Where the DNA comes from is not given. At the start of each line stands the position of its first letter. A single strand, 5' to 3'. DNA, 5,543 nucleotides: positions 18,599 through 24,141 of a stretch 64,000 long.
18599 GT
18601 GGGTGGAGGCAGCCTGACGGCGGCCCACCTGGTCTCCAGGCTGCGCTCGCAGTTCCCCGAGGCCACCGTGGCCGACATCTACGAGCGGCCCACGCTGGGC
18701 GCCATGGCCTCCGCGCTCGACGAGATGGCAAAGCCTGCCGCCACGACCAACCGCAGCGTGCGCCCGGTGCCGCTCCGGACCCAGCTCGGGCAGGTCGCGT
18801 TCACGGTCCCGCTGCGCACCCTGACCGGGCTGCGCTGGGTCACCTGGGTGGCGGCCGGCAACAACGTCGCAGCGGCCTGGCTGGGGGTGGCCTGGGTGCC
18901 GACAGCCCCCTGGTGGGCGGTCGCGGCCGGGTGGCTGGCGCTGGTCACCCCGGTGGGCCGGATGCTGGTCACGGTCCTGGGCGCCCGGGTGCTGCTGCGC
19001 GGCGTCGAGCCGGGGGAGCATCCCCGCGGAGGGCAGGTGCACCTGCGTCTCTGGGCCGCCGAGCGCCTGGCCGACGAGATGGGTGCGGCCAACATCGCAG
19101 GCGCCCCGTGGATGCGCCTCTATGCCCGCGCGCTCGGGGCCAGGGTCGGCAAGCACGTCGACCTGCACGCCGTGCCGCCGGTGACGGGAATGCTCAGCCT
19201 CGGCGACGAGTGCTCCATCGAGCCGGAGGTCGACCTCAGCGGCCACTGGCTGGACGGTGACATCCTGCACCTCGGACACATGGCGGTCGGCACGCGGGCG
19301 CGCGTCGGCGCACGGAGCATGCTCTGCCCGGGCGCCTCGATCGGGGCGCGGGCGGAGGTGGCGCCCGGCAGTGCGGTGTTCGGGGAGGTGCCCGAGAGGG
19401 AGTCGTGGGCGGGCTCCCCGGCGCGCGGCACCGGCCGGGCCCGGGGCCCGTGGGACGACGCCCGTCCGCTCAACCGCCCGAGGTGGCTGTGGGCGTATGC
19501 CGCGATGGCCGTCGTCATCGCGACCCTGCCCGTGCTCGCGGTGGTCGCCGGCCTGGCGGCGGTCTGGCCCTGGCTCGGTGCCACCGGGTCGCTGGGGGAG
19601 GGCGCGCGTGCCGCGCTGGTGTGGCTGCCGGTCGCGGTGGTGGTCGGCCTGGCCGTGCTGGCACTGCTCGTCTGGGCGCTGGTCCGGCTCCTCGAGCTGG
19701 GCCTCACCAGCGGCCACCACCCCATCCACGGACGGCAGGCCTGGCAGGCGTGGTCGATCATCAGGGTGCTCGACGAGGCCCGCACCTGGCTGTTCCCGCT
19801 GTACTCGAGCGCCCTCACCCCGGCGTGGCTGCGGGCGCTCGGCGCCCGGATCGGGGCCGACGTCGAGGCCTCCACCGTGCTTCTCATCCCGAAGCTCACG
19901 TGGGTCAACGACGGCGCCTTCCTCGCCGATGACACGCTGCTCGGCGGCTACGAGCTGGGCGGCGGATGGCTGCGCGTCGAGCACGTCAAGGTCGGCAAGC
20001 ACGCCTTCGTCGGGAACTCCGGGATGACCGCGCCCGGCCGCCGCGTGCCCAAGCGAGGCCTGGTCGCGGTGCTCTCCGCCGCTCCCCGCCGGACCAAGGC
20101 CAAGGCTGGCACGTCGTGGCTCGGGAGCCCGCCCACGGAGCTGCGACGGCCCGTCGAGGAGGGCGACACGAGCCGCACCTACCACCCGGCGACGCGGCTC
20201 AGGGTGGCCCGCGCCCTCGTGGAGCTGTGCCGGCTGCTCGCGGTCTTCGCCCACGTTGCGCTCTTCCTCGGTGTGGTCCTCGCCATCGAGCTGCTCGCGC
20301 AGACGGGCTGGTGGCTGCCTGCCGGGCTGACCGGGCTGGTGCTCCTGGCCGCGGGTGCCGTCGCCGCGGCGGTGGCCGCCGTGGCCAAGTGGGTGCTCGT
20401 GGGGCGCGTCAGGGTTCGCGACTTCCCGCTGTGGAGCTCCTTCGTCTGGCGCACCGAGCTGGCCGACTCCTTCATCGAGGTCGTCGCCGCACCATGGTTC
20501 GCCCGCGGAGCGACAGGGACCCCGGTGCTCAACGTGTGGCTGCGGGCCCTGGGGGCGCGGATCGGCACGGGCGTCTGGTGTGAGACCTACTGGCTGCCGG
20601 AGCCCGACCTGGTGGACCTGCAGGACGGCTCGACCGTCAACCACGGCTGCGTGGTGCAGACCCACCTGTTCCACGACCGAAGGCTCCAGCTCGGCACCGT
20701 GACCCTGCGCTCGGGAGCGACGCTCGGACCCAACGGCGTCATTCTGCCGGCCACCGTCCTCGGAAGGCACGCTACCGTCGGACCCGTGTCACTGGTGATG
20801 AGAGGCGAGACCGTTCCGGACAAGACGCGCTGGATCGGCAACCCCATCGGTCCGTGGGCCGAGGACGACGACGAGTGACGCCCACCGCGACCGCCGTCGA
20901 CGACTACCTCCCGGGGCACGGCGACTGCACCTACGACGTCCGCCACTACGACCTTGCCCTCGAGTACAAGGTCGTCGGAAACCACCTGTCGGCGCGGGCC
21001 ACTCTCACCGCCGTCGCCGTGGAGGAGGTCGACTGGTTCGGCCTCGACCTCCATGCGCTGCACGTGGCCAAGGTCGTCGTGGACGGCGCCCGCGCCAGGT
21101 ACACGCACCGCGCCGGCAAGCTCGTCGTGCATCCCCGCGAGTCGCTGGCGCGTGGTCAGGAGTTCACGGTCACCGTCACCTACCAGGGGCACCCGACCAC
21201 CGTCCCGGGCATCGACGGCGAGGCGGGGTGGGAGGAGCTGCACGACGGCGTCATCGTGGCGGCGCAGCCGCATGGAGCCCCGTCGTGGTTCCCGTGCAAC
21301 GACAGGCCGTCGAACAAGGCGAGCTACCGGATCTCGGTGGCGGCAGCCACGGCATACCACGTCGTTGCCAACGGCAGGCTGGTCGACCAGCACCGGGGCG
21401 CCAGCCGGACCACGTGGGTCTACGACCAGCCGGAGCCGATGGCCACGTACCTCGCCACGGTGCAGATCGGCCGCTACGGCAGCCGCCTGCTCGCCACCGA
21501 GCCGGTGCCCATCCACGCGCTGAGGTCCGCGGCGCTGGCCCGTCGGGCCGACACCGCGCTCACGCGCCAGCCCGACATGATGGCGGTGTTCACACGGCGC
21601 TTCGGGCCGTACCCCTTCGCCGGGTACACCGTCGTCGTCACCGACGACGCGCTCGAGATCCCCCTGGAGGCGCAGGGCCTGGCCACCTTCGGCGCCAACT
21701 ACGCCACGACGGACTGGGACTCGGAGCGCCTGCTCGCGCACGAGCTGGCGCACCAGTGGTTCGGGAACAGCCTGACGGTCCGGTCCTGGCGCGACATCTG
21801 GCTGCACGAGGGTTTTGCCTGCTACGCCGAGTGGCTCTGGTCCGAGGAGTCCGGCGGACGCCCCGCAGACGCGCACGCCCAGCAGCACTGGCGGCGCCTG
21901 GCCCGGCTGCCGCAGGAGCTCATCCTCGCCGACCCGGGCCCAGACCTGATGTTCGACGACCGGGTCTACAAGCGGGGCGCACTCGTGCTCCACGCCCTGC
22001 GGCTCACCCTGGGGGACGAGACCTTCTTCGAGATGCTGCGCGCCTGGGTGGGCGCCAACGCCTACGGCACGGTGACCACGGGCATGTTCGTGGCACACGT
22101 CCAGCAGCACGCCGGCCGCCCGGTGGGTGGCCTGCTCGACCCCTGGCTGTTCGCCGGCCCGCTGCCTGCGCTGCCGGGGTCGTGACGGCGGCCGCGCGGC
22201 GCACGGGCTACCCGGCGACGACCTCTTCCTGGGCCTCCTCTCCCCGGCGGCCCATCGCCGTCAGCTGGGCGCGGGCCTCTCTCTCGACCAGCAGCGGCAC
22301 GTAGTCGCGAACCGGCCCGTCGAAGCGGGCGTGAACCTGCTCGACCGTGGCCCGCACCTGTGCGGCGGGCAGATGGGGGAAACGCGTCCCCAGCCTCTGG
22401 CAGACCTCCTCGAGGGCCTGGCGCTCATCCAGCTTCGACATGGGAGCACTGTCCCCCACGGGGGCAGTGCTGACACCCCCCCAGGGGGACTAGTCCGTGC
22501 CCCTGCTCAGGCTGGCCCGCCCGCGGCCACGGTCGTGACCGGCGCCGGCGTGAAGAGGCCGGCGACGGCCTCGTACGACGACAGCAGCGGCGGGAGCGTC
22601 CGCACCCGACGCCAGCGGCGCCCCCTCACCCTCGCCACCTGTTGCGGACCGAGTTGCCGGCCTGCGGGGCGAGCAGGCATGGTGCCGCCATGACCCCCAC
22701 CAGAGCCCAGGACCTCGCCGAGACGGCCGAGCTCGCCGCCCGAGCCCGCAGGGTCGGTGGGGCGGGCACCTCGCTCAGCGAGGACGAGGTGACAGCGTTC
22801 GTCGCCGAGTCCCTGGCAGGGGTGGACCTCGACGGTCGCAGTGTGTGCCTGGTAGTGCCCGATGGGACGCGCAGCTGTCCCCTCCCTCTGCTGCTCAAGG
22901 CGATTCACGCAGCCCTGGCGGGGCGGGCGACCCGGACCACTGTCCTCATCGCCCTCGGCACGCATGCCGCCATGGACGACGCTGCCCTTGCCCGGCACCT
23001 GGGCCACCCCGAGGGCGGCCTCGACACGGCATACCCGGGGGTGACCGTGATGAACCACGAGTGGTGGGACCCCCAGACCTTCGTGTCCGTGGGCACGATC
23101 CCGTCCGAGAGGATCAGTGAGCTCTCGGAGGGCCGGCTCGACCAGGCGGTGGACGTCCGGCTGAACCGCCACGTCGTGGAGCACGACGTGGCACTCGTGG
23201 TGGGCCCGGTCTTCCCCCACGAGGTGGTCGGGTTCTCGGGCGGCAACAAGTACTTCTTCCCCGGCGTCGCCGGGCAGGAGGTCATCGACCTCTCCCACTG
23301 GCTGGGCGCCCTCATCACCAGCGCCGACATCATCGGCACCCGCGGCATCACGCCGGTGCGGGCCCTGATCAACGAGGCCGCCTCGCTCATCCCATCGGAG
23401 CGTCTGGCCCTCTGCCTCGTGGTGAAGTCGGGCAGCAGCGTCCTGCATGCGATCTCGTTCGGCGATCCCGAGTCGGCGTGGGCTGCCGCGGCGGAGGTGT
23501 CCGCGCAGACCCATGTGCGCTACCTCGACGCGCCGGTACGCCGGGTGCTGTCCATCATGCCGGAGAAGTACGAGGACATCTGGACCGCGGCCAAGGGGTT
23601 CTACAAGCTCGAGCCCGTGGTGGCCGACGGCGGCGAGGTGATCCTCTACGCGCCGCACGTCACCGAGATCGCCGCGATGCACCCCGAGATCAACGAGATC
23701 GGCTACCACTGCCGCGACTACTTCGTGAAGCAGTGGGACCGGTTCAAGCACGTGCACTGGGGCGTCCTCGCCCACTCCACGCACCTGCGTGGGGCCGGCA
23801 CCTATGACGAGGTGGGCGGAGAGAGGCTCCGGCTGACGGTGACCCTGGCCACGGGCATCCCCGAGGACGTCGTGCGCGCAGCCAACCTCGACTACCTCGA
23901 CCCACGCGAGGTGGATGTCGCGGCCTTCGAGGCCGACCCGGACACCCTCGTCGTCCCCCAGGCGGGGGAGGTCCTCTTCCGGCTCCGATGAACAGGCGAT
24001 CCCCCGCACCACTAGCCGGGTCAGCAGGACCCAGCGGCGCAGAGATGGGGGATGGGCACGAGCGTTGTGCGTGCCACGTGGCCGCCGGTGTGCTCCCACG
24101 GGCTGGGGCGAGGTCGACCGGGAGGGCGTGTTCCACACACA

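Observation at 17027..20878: Pls/PosA-type membrane NRPS whose adenylation code reads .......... (lysine-like)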

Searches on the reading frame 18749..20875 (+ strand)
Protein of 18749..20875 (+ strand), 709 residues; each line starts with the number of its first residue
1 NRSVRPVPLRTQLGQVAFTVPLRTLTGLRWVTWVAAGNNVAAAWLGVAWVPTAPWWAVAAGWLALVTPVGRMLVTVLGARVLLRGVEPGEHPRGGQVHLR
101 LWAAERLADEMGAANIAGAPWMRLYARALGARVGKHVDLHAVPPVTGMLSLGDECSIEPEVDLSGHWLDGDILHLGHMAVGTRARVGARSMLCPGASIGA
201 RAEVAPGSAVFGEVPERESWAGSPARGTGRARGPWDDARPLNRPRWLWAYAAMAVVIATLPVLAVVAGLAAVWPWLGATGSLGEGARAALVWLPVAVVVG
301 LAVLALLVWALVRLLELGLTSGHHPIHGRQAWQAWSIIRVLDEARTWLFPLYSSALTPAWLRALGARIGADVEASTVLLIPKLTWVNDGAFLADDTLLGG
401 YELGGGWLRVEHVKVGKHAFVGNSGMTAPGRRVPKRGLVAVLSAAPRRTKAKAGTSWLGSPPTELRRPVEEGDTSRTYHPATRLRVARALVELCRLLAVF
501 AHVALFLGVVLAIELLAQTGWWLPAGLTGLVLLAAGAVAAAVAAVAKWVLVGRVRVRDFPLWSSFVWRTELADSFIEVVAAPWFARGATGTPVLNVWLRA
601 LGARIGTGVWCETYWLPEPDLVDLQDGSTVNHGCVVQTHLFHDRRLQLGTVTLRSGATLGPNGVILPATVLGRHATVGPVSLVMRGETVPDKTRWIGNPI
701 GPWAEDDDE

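Call 57: predict_structure(alignment_id=A1)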
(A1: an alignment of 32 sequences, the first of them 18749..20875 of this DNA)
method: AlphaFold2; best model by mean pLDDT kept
length: 709 residues; sequences in the alignment: 32
mean_pLDDT: 79.7   pTM: 0.85
mean pLDDT of the five models: 79.7, 79.5, 78.2, 73.8, 73.0
residues with pLDDT >= 90: 266; 70-90: 265; 50-70: 117; < 50: 61
segments of 3 or more residues with pLDDT < 50: 206-208, 221-232, 447-470, 698-709
pLDDT, mean of each block of 10 residues (from residue 1): 78 92 92 94 88 94 88 91 90 92 91 70 83 68 78 56 74 78 54 56 54 49 39 55 80 87 93 89 91 95 95 92 85 87 83 83 91 77 88 71 70 82 67 71 51 35 42 63 82 90 95 94 93 96 95 87 86 92 91 95 94 87 95 85 80 93 86 86 82 65 34
secondary structure, 60 per line:
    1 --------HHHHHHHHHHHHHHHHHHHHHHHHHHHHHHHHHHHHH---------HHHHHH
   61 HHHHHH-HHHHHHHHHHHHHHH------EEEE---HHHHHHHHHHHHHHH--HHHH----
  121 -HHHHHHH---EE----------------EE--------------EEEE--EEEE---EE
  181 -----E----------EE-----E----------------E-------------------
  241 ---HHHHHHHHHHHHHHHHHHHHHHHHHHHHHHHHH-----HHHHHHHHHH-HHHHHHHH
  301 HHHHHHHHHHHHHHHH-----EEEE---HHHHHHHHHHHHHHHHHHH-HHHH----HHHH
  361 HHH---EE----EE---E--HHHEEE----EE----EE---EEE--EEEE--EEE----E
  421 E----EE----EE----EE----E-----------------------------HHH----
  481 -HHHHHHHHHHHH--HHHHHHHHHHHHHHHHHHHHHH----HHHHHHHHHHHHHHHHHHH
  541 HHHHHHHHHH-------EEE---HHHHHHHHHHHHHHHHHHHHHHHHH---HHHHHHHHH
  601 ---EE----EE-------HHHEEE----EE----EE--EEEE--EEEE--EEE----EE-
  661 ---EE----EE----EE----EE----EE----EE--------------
elements in order (helices of 4 or more, strands of 3 or more residues): H9-45 H55-66 H68-82 E89-92 H96-110 H113-116 H122-128 E166-169 E172-175 H244-276 H282-291 H293-316 E322-325 H329-347 H349-352 H357-363 E384-386 E402-404 E407-410 E413-415 H482-493 H496-517 H522-550 E558-560 H564-588 H592-600 E622-624 E639-642 E645-648 E651-653
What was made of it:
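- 18773..18994 (+): First helical hairpin (TM1-TM2), about aa 583-656. Long helices 9-45 and 55-82 of the AlphaFold2 model, where model residue 1 is aa 575 (call 57).
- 18995..19477 (+): Soluble repeat C1, opening with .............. (nt 19109). Beta-helix-like; the model is less confident here. Model pLDDT is 50-78 in this stretch (call 57).
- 19478..19696 (+): Second helical hairpin (TM3-TM4), about aa 818-890. Model helices 244-276 and 282-316 (call 57).
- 20192..20398 (+): Third helical hairpin (TM5-TM6), about aa 1056-1124. Model helices 482-517 and 522-550 (call 57).
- On Pls/PosA family NRPS (cationic homo-poly-amino-acid synthetases; NCBIfam TIGR02353): The model shows six long helices in three hairpins (call 57).
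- Model: pTM 0.85, with three helical hairpins plus beta-helices (call 57).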

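Call 59: fold_search(model_id=the predicted structure, library=pdb)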
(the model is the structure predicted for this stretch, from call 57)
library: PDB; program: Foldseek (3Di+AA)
matches with E <= 10: 399; with E <= 0.001: 9
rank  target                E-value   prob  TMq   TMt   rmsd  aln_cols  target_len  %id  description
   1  4n6b_F                3.0e-04  1.00  0.12  0.34  12.8       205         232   18  Soybean Serine Acetyltransferase Complexed with CoA (released 2013-11-13)
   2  4hzc_A                3.0e-04  1.00  0.13  0.34  16.3       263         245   13  Crystal structure of Serine acetyltransferase from Brucella abortus strain S19 (released 2014-02-19)
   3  4hzc_G                3.6e-04  1.00  0.13  0.33  14.2       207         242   13  Crystal structure of Serine acetyltransferase from Brucella abortus strain S19 (released 2014-02-19)
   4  6lcn_B                4.7e-04  0.99  0.13  0.27  20.3       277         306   14  Crystal structure of Serine Acetyltransferase from Planctomyces limnophilus at 2.15A (released 2020-12-02)
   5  4n6a_A                5.0e-04  1.00  0.12  0.32  15.1       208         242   18  Soybean Serine Acetyltransferase Apoenzyme (released 2013-11-13)
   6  4n6a_B                5.3e-04  1.00  0.14  0.35  14.6       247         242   15  Soybean Serine Acetyltransferase Apoenzyme (released 2013-11-13)
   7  3mc4_A                5.5e-04  1.00  0.13  0.35  11.7       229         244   12  Crystal structure of WW/RSP5/WWP domain: bacterial transferase hexapeptide repeat: serine O-Acetyltransferase from Bru (released 2010-04-21)
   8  4n69_A                8.9e-04  1.00  0.14  0.35  14.6       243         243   16  Soybean Serine Acetyltransferase Complexed with Serine (released 2013-11-13)
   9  8i09_A                9.9e-04  0.99  0.12  0.31  17.1       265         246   17  Crystal structure of serine acetyltransferase from Salmonella typhimurium complexed with butyl gallate (released 2023-11-22)
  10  4egg_A                1.2e-03  1.00  0.13  0.46  11.1       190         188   15  Computationally Designed Self-assembling tetrahedron protein, T310 (released 2012-05-30)
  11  4n6b_D                1.2e-03  1.00  0.13  0.35  13.5       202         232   18  Soybean Serine Acetyltransferase Complexed with CoA (released 2013-11-13)
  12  8i09_H                1.2e-03  0.98  0.11  0.29  16.8       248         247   17  Crystal structure of serine acetyltransferase from Salmonella typhimurium complexed with butyl gallate (released 2023-11-22)
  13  4n6b_A                1.3e-03  1.00  0.13  0.33  13.6       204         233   19  Soybean Serine Acetyltransferase Complexed with CoA (released 2013-11-13)
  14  3ftt                  1.4e-03  1.00  0.13  0.45  11.6       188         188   16  Crystal Structure of the galactoside O-acetyltransferase from Staphylococcus aureus (released 2009-03-03)
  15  3f1x                  1.4e-03  0.87  0.11  0.22  20.2       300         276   14  Three dimensional structure of the serine acetyltransferase from Bacteroides vulgatus, NORTHEAST STRUCTURAL GENOMICS CON (released 2008-11-25)
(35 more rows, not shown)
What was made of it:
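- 20399..20875 (+): Soluble repeat C3, with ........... at nt 20534. It holds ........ (aa 1211-1218), invariant in the 32-sequence alignment. This is the best-modelled beta-helix. Fold matches to hexapeptide-repeat acyltransferases (call 59).
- On Pls/PosA family NRPS (cationic homo-poly-amino-acid synthetases; NCBIfam TIGR02353): The best E-value is 3e-4, with probability 1.00 (calls 57, 59).
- The best PDB fold matches are all hexapeptide-repeat acyltransferases (call 59).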

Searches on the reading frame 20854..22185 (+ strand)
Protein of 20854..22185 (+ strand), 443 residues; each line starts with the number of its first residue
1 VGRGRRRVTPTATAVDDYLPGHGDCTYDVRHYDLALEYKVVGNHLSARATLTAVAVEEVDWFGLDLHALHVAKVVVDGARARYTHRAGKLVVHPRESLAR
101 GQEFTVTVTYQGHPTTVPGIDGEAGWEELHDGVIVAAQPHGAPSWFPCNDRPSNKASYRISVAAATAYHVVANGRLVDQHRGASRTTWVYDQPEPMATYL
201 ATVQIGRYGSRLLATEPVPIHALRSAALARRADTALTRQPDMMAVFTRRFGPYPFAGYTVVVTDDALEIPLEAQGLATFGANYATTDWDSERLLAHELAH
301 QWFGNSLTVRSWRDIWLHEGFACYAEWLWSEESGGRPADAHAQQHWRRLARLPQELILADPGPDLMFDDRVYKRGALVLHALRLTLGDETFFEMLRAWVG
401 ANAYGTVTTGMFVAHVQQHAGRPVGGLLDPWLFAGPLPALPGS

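Call 9: search_protein_families(library=pfam, proteins=[window:20854-22185:+], max_evalue=0.001)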
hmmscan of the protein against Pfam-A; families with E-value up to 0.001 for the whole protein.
window:20854-22185:+ (443 aa): 2 families
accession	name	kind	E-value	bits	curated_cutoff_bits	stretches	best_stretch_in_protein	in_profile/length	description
PF01433.26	Peptidase_M1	-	1.1e-27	97.5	27.7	1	239-431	6-218/218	Peptidase family M1 domain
PF17900.6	Peptidase_M1_N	-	1.2e-14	55.3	25.8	1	31-200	4-186/186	Peptidase M1 N-terminal domain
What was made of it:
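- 20875..22185 (+): PldII-like M1 zinc metallopeptidase, 436 aa. It has HELAH-X18-E. It has no GxMEN exopeptidase motif and no signal peptide or TM segment. PF01433 and PF17900 (call 9).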

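Call 32: search_protein_families(library=ncbifam, proteins=[window:20875-22185:+], max_evalue=0.001)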
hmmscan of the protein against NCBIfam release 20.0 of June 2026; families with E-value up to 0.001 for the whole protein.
window:20875-22185:+ (436 aa): 3 families
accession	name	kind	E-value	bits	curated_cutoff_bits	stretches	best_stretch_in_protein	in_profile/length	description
TIGR02412.1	pepN_strep_liv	equivalog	2.6e-35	122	591.2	2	21-329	15-333/832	aminopeptidase N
TIGR02411.1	leuko_A4_hydro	equivalog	8.5e-23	80.9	761.7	1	37-406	28-414/600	leukotriene-A(4) hydrolase/aminopeptidase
TIGR02414.1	pepN_proteo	equivalog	1.5e-10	39.9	718.2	1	22-412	9-422/868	aminopeptidase N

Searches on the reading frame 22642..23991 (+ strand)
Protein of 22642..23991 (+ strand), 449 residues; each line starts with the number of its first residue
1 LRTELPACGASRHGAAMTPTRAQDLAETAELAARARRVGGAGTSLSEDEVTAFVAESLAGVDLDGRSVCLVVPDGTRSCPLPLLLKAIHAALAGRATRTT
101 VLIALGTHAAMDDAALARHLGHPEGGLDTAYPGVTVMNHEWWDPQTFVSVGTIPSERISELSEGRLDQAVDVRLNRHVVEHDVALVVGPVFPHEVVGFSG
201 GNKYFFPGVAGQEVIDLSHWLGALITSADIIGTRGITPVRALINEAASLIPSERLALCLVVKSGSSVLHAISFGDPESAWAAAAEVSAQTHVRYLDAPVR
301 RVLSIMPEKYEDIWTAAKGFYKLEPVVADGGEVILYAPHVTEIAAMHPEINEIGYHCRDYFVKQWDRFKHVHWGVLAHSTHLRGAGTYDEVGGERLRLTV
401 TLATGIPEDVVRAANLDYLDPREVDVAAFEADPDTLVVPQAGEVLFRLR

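Call 9: search_protein_families(library=pfam, proteins=[window:22642-23991:+], max_evalue=0.001)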
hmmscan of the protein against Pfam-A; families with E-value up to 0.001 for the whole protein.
window:22642-23991:+ (449 aa): 1 family
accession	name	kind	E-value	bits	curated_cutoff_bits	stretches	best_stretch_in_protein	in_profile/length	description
PF09861.14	Lar_N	-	5.2e-21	75.2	23.3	1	64-221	53-194/204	Lactate racemase N-terminal domain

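Call 32: search_protein_families(library=ncbifam, proteins=[window:22642-23991:+], max_evalue=0.001)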
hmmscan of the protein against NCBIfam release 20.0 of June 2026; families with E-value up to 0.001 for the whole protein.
window:22642-23991:+ (449 aa): 5 families
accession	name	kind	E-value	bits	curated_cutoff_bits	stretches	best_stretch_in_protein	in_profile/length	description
NF052594.1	NPN_18_hexonate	equivalog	2e-49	168.4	500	1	43-383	3-341/411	nickel-dependent putative hexonate epimerase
NF052593.1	NPN_racem_MAR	equivalog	1.1e-26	93.4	500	1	62-337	55-312/415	nickel-dependent malate racemase, LarAH6 family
NF052595.1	NPN_LarAH5_MAR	equivalog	4.2e-21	75.4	462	1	65-337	57-311/415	nickel-dependent malate racemase, LarAH5 family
NF033504.2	Ni_dep_LarA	equivalog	6.8e-20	71.2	460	1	55-291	51-268/422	nickel-dependent lactate racemase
NF052525.1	NPN_LarAH10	equivalog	1.2e-14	53.9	540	1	64-283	59-267/426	NPN-dependent 2-hydroxyacid racemase, LarAH10 family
